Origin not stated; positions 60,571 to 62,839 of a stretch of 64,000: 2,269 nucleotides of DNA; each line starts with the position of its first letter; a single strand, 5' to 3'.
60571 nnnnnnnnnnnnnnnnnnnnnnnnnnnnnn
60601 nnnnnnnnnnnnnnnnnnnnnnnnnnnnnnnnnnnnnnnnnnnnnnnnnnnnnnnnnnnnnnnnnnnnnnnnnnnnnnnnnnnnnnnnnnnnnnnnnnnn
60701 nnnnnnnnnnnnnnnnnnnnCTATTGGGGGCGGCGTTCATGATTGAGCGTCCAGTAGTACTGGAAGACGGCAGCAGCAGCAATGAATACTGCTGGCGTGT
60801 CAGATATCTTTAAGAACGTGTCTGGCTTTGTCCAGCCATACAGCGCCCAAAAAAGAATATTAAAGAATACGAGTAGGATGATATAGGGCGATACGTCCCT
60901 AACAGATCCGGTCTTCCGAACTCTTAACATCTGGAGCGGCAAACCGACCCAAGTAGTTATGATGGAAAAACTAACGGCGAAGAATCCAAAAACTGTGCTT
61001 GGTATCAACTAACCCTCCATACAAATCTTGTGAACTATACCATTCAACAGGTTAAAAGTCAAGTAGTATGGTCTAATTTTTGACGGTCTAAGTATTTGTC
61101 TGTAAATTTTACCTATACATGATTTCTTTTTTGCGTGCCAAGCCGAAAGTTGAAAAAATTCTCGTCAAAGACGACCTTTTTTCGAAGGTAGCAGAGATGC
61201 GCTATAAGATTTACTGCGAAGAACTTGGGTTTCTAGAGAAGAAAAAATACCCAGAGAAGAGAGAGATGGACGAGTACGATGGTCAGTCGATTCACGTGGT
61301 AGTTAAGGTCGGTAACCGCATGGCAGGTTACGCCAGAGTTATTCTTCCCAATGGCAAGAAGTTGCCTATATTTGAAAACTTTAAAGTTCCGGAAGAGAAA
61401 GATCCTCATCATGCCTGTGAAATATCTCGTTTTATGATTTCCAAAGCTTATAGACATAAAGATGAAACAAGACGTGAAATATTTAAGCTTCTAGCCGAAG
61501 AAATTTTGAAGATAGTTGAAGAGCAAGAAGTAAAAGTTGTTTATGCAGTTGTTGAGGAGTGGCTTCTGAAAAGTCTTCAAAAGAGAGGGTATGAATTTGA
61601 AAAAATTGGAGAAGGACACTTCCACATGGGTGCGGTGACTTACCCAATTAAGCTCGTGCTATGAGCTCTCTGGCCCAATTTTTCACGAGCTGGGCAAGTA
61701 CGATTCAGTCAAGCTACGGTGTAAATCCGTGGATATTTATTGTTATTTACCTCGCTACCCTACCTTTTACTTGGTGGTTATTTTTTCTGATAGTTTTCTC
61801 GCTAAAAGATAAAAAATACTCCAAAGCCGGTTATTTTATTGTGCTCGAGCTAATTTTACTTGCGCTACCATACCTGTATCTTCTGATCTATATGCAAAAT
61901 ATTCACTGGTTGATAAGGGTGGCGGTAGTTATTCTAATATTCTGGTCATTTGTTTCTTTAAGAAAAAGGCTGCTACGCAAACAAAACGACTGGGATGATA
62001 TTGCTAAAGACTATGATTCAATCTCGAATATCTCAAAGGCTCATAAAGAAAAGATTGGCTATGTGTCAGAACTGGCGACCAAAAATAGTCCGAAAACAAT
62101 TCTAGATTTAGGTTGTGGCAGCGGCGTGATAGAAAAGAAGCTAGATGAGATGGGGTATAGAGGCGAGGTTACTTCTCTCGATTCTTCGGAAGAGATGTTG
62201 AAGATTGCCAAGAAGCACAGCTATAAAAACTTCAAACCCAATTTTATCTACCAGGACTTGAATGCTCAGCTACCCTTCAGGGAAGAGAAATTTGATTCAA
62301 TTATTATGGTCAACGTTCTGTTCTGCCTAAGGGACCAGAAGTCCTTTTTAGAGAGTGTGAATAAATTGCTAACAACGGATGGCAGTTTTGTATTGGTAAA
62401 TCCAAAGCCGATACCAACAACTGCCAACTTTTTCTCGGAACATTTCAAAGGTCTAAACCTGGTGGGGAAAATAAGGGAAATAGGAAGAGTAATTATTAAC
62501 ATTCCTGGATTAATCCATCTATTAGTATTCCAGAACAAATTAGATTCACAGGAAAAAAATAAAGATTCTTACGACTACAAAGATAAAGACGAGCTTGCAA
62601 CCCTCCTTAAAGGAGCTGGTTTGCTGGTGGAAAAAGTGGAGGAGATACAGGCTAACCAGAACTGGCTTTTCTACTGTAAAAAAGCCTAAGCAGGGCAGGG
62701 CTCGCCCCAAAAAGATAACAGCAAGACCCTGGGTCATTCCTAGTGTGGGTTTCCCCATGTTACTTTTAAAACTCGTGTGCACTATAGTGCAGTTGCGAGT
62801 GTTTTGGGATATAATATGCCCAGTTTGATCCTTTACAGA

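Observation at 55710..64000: Multi-maturase radical-SAM/SPASM RiPP-like gene cluster in a reduced genome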

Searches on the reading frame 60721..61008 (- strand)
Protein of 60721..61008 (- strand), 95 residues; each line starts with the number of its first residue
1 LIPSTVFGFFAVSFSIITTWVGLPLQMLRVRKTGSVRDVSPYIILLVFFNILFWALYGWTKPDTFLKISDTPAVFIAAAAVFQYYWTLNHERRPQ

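Call 6: search_protein_families(library=pfam, max_evalue=0.01, proteins=[window:60721-61008:-])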
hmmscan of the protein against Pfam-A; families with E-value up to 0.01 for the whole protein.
window:60721-61008:- (95 aa): 1 family
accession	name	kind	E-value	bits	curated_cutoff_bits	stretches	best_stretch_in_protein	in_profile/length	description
PF03083.21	MtN3_slv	-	2.3e-11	44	23.7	1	6-86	2-81/87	Sugar efflux transporter for intercellular exchange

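Call 7: search_protein_families(library=ncbifam, max_evalue=0.01, proteins=[window:60721-61008:-])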
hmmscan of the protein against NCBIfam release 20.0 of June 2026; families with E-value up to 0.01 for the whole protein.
window:60721-61008:- (95 aa): 1 family
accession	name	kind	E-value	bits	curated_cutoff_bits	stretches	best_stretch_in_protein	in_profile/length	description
NF037968.1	SemiSWEET_2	subfamily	1.6e-06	28.2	80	1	15-78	5-67/76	SemiSWEET transporter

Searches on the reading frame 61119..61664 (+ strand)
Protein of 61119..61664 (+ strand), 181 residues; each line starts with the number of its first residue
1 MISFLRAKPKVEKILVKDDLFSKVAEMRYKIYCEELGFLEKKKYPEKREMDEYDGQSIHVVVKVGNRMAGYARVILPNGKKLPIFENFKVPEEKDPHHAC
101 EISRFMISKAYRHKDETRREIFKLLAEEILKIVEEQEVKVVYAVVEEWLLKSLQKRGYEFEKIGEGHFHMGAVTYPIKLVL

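Call 6: search_protein_families(library=pfam, max_evalue=0.01, proteins=[window:61119-61664:+])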
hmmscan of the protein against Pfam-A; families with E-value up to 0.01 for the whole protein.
window:61119-61664:+ (181 aa): 4 families
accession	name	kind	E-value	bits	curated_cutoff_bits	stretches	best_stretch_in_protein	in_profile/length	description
PF13444.12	Acetyltransf_5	-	1.2e-12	48.9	22.4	1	27-115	1-95/102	Acetyltransferase (GNAT) domain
PF21926.2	FeeM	-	9.3e-07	29.2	27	1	24-169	2-145/158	N-acyl amino acid synthase FeeM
PF00765.23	Autoind_synth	-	0.002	18.1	24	1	46-167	33-161/183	Autoinducer synthase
PF00583.31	Acetyltransf_1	-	0.0059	17.3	20.7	0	30-147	6-102/116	Acetyltransferase (GNAT) family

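Call 7: search_protein_families(library=ncbifam, max_evalue=0.01, proteins=[window:61119-61664:+])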
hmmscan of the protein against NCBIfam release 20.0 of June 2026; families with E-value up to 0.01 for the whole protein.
window:61119-61664:+ (181 aa): 1 family
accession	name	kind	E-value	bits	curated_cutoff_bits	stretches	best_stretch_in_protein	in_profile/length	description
TIGR03694.1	exosort_acyl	subfamily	6.1e-30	104.4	111.95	2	17-120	15-132/241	PEP-CTERM/exosortase system-associated acyltransferase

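Call 9: find_encoding_contigs(protein=window:61119-61664:+, flank=10000, max_places=6)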
Protein window:61119-61664:+ (181 aa): no gene with exactly this product is on record in the collection.

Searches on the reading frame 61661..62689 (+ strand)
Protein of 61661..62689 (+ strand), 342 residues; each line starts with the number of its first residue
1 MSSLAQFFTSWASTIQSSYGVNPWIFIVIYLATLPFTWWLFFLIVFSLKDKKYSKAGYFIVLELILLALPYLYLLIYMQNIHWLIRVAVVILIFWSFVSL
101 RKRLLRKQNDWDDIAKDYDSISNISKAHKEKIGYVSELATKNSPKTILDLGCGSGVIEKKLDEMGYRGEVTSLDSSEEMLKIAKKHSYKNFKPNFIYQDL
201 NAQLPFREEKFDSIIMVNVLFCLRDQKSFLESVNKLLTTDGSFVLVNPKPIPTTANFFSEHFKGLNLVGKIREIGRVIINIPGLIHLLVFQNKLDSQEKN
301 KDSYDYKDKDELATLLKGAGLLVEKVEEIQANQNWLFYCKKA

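Call 6: search_protein_families(library=pfam, max_evalue=0.01, proteins=[window:61661-62689:+])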
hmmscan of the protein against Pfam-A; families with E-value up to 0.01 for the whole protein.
window:61661-62689:+ (342 aa): 13 families
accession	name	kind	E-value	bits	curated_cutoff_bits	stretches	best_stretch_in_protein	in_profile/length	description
PF13847.12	Methyltransf_31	-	4.5e-20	72.3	27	1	143-253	3-114/145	Methyltransferase domain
PF08241.18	Methyltransf_11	-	7.9e-17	62.1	21.2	1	148-245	1-95/95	Methyltransferase domain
PF13649.12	Methyltransf_25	-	4.2e-16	59.9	27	1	147-241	1-97/97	Methyltransferase domain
PF08242.18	Methyltransf_12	-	1.1e-13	52.1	30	1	148-242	1-97/98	Methyltransferase domain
PF01209.24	Ubie_methyltran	-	1.7e-13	50.9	20.1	1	111-248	13-154/233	ubiE/COQ5 methyltransferase family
PF13489.12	Methyltransf_23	-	8e-13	48.9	27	1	134-283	12-124/164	Methyltransferase domain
PF05175.20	MTS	-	6.2e-09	36.2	23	1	138-268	27-160/170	Methyltransferase small domain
PF05401.17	NodS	-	4.9e-05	23.7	24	1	133-248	32-147/201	Nodulation protein S (NodS)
PF03848.20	TehB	-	0.00015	21.7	20.4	1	123-227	14-112/193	Tellurite resistance protein TehB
PF02353.26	CMAS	-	0.00038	20.3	27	1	123-245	42-164/273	Mycolic acid cyclopropane synthetase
PF06325.19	PrmA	-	0.00042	20.3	22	1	142-245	160-258/296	Ribosomal protein L11 methyltransferase (PrmA)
PF05219.18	DREV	-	0.0019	17.8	26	1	138-245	89-186/265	DREV methyltransferase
PF10294.15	Methyltransf_16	-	0.0065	16.7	21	1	139-249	42-159/174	Lysine methyltransferase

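Call 7: search_protein_families(library=ncbifam, max_evalue=0.01, proteins=[window:61661-62689:+])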
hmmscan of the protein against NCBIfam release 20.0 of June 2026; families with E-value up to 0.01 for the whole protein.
window:61661-62689:+ (342 aa): 50 families (the best 25 are shown)
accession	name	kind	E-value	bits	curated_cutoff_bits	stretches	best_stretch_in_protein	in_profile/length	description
TIGR02072.1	BioC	equivalog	4.6e-16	59.4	184.95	1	115-245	6-132/244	malonyl-ACP O-methyltransferase BioC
NF001244.0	PRK00216.1-5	equivalog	5.3e-15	55.3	216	1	111-246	14-154/236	bifunctional demethylmenaquinone methyltransferase/2-methoxy-6-polyprenyl-1,4-benzoquinol methylase UbiE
TIGR01934.1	MenG_MenH_UbiE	subfamily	8.3e-15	54.7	158.35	1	111-250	5-146/223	ubiquinone/menaquinone biosynthesis methyltransferase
TIGR01983.1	UbiG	equivalog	2.7e-13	49.8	102.95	1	140-245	46-151/228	bifunctional 2-polyprenyl-6-hydroxyphenol methylase/3-demethylubiquinol 3-O-methyltransferase UbiG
NF045667.1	MTase_DVU1556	equivalog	2.1e-12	46.9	155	1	139-245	18-119/213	DVU_1556 family methyltransferase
NF043040.1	corrin_prot_MT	hypoth_equivalog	1.5e-11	44.2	180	1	141-246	39-148/216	corrinoid protein-associated methyltransferase CpaM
NF001243.0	PRK00216.1-4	equivalog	2.9e-10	39.9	235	1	111-247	13-153/237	demethylmenaquinone methyltransferase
TIGR02752.1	MenG_heptapren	equivalog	8.5e-10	38.5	419.85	1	111-247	11-151/231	demethylmenaquinone methyltransferase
NF041536.1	ArsM_DUF2284_UU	exception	1.2e-09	37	575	1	139-246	72-181/459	arsenite methyltransferase/DUF2284 domain selenoprotein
NF047649.1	MTase_UXPK_star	exception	2.9e-09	36.4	460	1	141-246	75-182/283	methyltransferase/UXPK-star double selenoprotein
TIGR02021.1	BchM-ChlM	equivalog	9.2e-09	35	158.9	1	142-238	53-145/218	magnesium protoporphyrin IX methyltransferase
NF041537.1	ArsM_AhpD_UU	exception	9.3e-09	34.5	510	1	142-246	75-181/345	arsenite methyltransferase/AhpD domain selenoprotein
NF040539.1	AST_met_ArsM_2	exception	2.5e-08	34.1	240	1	135-246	48-167/262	putative arsinothricin biosynthesis methyltransferase ArsM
NF041820.1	daptide_MTase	equivalog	4.4e-08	32.9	175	1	125-245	19-142/243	daptide-type RiPP biosynthesis methyltransferase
NF004452.0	PRK05785.1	equivalog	6.8e-08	32.3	207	1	113-217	23-117/228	hypothetical protein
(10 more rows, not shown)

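Call 8: find_encoding_contigs(protein=window:61661-62689:+, flank=10000, max_places=6)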
Protein window:61661-62689:+ (342 aa): no gene with exactly this product is on record in the collection.

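Call 66: find_related_loci(query=window:61661-62689:+, collection=metagenome_contigs, flank=6000)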
Query window:61661-62689:+ (342 aa) in metagenome_contigs; peptide patterns used: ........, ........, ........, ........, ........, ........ (x = any residue, [..] = any of these).
317 stretches matched a pattern, but none encodes a relative of the query by tblastn (E <= 1e-3).
